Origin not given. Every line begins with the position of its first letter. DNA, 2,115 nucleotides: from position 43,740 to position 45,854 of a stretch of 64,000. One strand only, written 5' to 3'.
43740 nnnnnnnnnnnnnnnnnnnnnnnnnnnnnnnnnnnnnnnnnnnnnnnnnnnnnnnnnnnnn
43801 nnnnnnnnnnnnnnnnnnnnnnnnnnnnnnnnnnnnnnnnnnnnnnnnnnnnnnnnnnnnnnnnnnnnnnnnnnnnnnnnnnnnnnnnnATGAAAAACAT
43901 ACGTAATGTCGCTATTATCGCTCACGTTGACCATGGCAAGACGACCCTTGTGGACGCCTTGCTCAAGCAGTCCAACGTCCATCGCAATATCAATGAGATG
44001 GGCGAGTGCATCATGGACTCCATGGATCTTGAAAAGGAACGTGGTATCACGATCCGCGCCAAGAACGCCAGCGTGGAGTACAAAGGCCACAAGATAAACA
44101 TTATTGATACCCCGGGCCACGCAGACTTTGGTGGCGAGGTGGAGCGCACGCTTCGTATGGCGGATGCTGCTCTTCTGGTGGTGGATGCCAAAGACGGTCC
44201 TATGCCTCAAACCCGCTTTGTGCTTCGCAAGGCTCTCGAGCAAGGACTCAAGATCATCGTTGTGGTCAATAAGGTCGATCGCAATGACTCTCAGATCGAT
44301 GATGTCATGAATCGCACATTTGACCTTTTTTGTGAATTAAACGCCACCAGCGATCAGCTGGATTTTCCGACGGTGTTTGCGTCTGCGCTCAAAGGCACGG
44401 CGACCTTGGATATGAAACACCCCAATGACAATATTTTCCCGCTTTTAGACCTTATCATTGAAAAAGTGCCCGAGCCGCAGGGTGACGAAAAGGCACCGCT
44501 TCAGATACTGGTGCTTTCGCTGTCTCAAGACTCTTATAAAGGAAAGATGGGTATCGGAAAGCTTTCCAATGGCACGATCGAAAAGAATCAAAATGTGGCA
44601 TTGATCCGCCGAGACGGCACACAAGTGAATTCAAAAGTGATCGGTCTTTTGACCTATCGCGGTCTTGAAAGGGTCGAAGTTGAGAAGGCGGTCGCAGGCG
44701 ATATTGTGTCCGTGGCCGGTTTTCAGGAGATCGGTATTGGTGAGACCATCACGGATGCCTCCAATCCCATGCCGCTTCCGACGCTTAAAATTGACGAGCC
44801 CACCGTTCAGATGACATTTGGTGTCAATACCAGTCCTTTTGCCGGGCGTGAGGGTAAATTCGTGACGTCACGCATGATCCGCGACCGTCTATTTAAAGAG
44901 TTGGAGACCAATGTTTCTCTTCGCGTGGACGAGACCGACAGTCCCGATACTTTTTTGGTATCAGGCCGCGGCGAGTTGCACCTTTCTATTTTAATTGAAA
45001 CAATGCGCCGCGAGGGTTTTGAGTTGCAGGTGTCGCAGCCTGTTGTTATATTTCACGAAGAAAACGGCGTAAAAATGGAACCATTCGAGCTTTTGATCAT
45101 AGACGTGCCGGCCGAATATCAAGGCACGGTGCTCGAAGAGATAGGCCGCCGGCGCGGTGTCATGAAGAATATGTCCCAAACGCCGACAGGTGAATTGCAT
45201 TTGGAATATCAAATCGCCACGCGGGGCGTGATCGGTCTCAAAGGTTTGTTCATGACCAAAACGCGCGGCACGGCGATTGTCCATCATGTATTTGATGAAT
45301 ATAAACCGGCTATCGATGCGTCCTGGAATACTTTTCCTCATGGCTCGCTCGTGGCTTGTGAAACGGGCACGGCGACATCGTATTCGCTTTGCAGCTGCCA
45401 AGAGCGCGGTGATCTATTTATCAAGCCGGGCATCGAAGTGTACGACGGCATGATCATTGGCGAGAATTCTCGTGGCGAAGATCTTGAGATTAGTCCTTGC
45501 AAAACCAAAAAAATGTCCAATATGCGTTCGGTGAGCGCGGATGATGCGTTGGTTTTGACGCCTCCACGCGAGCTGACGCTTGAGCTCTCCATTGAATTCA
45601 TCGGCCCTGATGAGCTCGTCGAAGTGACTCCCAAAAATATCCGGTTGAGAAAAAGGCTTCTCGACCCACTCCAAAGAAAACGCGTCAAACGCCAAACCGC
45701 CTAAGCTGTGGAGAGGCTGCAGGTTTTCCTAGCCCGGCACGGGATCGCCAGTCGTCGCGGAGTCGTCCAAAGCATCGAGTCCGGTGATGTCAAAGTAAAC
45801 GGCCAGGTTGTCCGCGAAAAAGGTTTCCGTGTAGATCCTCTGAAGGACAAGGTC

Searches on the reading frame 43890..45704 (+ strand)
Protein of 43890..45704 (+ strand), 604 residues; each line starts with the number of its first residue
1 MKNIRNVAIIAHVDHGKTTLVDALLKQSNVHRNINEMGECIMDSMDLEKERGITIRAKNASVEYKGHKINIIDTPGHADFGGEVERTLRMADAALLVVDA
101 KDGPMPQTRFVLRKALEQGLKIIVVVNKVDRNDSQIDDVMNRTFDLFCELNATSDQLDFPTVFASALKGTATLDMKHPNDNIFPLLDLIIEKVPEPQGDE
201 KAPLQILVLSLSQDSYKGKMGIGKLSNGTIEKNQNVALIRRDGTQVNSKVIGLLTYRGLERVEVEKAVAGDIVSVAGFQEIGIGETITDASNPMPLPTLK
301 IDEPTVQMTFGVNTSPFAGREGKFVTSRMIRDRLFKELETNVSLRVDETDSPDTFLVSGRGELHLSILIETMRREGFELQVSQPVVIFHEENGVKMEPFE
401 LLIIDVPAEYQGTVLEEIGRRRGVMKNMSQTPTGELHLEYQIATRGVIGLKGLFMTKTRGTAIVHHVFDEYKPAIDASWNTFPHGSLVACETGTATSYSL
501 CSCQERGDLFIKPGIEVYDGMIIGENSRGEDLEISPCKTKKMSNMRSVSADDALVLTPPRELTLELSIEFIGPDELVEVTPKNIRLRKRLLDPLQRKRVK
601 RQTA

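Call 23: search_protein_families(library=ncbifam, proteins=[window:43890-45704:+], max_evalue=0.1)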
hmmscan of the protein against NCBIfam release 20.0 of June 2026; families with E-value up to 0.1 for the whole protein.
window:43890-45704:+ (604 aa): 43 families (the best 25 are shown)
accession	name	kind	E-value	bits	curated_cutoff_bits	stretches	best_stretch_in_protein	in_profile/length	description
TIGR01394.1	TypA_BipA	equivalog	4.2e-266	883.9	757.3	1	4-598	1-594/594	translational GTPase TypA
NF007583.0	PRK10218.1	equivalog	1.2e-205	684.1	1260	1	2-602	3-603/607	ribosome-dependent GTPase TypA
TIGR00484.1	EF-G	equivalog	3e-60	204.2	659.4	3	2-142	8-150/691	elongation factor G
TIGR01393.1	lepA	equivalog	2.7e-59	201.1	533.9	2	2-380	1-361/595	translation elongation factor 4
TIGR00490.1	aEF-2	equivalog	1.8e-58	198.2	738.45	3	2-132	17-151/720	elongation factor EF-2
NF009381.0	PRK12740.1-5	subfamily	1.2e-56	192.5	583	2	2-143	7-150/692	elongation factor G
NF012153.1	tet_protect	equivalog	7.4e-49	166.5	775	2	6-141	2-139/614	tetracycline resistance ribosomal protection protein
NF009891.0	PRK13351.1-1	equivalog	1.1e-44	153.1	597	2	2-143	7-150/681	elongation factor G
NF009377.1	PRK12740.1-1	equivalog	5.2e-42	144.1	890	2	2-147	11-158/700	elongation factor G-like protein EF-G2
NF000120.3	47473_otr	exception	1.5e-40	139.4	900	2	6-141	4-141/608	tetracycline resistance ribosomal protection protein Otr(A)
NF001964.0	PRK00741.1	equivalog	3e-32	111.7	473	2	3-173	11-184/529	peptide chain release factor 3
NF012154.0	tet_protect_Q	exception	5e-32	111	1425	1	3-137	2-138/638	tetracycline resistance ribosomal protection protein Tet(Q)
NF033148.1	tet_protect_M_W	exception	6.2e-32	110.7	1100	1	3-141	2-142/639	TetM/TetW/TetO/TetS family tetracycline resistance ribosomal protection protein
NF009379.0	PRK12740.1-3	equivalog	7.5e-32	110.7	513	2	3-141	7-147/674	elongation factor G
NF009373.0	PRK12736.1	subfamily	1.5e-31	109.5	452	1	4-275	12-277/394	elongation factor Tu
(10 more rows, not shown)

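Call 33: find_related_loci(query=window:43890-45704:+, collection=genome_contigs, flank=5000)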
Query window:43890-45704:+ (604 aa) in genome_contigs; peptide patterns used: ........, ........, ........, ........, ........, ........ (x = any residue, [..] = any of these).
546 stretches matched a pattern; 530 encode a relative of the query (tblastn E <= 1e-3); the best 80 are kept; 80 distinct loci.
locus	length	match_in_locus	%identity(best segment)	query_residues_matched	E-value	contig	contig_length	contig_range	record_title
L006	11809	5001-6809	82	2-604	0e+0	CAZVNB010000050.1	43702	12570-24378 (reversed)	MAG TPA_asm: uncultured Planctomycetia bacterium isolate binchicken_co203_540 genome assembly, contig: k141_3334707, who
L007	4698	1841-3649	82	3-604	0e+0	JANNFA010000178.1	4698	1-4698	MAG: Candidatus Omnitrophota bacterium isolate OTE_75_metabat_350 OTE_75_k141_3574594, whole genome shotgun sequence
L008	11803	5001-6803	81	4-604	0e+0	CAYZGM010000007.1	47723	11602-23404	MAG TPA_asm: uncultured Planctomycetia bacterium isolate binchicken_co248_287 genome assembly, contig: NODE_547_length_4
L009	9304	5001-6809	79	2-604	0e+0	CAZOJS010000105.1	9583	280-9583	MAG TPA_asm: uncultured Anaerolinea sp. isolate binchicken_co165_316 genome assembly, contig: k141_1564311, whole genome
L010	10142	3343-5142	81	3-602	0e+0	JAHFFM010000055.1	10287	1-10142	MAG: Candidatus Omnitrophota bacterium isolate nzgw292 NODE_9963_length_10288_cov_4.348874, whole genome shotgun sequenc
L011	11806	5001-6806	77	2-603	0e+0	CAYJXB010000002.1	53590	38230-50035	MAG TPA_asm: uncultured Planctomycetia bacterium isolate ERP125453_co1_485 genome assembly, contig: NODE_416_length_5359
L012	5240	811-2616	76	2-603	0e+0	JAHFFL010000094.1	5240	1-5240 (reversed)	MAG: Candidatus Omnitrophota bacterium isolate nzgw291 NODE_30730_length_5241_cov_4.297852, whole genome shotgun sequenc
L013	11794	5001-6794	76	2-599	0e+0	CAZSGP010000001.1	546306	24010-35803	MAG TPA_asm: uncultured Planctomycetia bacterium isolate SRP278252_co1_282 genome assembly, contig: NODE_2_length_546306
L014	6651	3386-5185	77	2-601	0e+0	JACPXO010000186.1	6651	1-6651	MAG: Candidatus Omnitrophota bacterium isolate NC_groundwater_839_Pr1_B-0.1um_55_15 Montesol18_Bp1_scaffold_1875736, who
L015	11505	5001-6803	75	2-602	0e+0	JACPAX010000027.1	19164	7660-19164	MAG: Candidatus Omnitrophota bacterium isolate NC_groundwater_242_Ag_S-0.2um_58_8 S5_GD2017_2_S2_scaffold_7738, whole ge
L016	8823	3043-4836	75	3-601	0e+0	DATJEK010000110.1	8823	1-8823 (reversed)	MAG TPA_asm: Candidatus Eisenbacteria bacterium isolate SMAG_U15431 k141_3234550, whole genome shotgun sequence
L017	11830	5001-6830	75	2-604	0e+0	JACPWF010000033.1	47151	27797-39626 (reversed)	MAG: Candidatus Omnitrophota bacterium isolate NC_groundwater_804_Pr6_B-0.1um_56_12 kurt_kritikos_18_scaffold_451189, wh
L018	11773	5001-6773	76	12-602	0e+0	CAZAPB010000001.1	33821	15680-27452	MAG TPA_asm: uncultured Planctomycetia bacterium isolate SRP272421_co3_449 genome assembly, contig: NODE_2153_length_338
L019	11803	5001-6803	74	3-603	0e+0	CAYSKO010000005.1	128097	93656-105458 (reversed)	MAG TPA_asm: uncultured Planctomycetia bacterium isolate SRP128246_co1_468 genome assembly, contig: NODE_60_length_12809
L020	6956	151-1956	74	2-603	0e+0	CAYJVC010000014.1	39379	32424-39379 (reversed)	MAG TPA_asm: uncultured Planctomycetia bacterium isolate ERP125453_co1_451 genome assembly, contig: NODE_788_length_3937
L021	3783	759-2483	76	2-576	0e+0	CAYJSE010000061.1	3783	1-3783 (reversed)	MAG TPA_asm: uncultured Planctomycetia bacterium isolate ERP125453_co1_305 genome assembly, contig: NODE_34418_length_37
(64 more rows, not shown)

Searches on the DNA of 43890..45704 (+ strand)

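Call 78: search_with_rna_model(model_id=R1, sources=[L010, L013, L015], max_evalue=0.01, show_alignments=3)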
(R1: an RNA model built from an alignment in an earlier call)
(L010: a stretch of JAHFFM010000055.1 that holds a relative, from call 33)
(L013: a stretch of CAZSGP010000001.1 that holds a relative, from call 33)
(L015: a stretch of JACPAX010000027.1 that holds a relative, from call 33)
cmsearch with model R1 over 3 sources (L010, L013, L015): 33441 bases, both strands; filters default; matches with E-value up to 0.01: 3.
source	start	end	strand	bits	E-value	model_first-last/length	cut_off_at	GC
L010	8393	8531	-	54.3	1e-12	1-149/149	no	0.58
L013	7806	7957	-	43.7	6.2e-10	1-149/149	no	0.63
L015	11441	11505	+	21.8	0.00033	1-64/149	3'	0.57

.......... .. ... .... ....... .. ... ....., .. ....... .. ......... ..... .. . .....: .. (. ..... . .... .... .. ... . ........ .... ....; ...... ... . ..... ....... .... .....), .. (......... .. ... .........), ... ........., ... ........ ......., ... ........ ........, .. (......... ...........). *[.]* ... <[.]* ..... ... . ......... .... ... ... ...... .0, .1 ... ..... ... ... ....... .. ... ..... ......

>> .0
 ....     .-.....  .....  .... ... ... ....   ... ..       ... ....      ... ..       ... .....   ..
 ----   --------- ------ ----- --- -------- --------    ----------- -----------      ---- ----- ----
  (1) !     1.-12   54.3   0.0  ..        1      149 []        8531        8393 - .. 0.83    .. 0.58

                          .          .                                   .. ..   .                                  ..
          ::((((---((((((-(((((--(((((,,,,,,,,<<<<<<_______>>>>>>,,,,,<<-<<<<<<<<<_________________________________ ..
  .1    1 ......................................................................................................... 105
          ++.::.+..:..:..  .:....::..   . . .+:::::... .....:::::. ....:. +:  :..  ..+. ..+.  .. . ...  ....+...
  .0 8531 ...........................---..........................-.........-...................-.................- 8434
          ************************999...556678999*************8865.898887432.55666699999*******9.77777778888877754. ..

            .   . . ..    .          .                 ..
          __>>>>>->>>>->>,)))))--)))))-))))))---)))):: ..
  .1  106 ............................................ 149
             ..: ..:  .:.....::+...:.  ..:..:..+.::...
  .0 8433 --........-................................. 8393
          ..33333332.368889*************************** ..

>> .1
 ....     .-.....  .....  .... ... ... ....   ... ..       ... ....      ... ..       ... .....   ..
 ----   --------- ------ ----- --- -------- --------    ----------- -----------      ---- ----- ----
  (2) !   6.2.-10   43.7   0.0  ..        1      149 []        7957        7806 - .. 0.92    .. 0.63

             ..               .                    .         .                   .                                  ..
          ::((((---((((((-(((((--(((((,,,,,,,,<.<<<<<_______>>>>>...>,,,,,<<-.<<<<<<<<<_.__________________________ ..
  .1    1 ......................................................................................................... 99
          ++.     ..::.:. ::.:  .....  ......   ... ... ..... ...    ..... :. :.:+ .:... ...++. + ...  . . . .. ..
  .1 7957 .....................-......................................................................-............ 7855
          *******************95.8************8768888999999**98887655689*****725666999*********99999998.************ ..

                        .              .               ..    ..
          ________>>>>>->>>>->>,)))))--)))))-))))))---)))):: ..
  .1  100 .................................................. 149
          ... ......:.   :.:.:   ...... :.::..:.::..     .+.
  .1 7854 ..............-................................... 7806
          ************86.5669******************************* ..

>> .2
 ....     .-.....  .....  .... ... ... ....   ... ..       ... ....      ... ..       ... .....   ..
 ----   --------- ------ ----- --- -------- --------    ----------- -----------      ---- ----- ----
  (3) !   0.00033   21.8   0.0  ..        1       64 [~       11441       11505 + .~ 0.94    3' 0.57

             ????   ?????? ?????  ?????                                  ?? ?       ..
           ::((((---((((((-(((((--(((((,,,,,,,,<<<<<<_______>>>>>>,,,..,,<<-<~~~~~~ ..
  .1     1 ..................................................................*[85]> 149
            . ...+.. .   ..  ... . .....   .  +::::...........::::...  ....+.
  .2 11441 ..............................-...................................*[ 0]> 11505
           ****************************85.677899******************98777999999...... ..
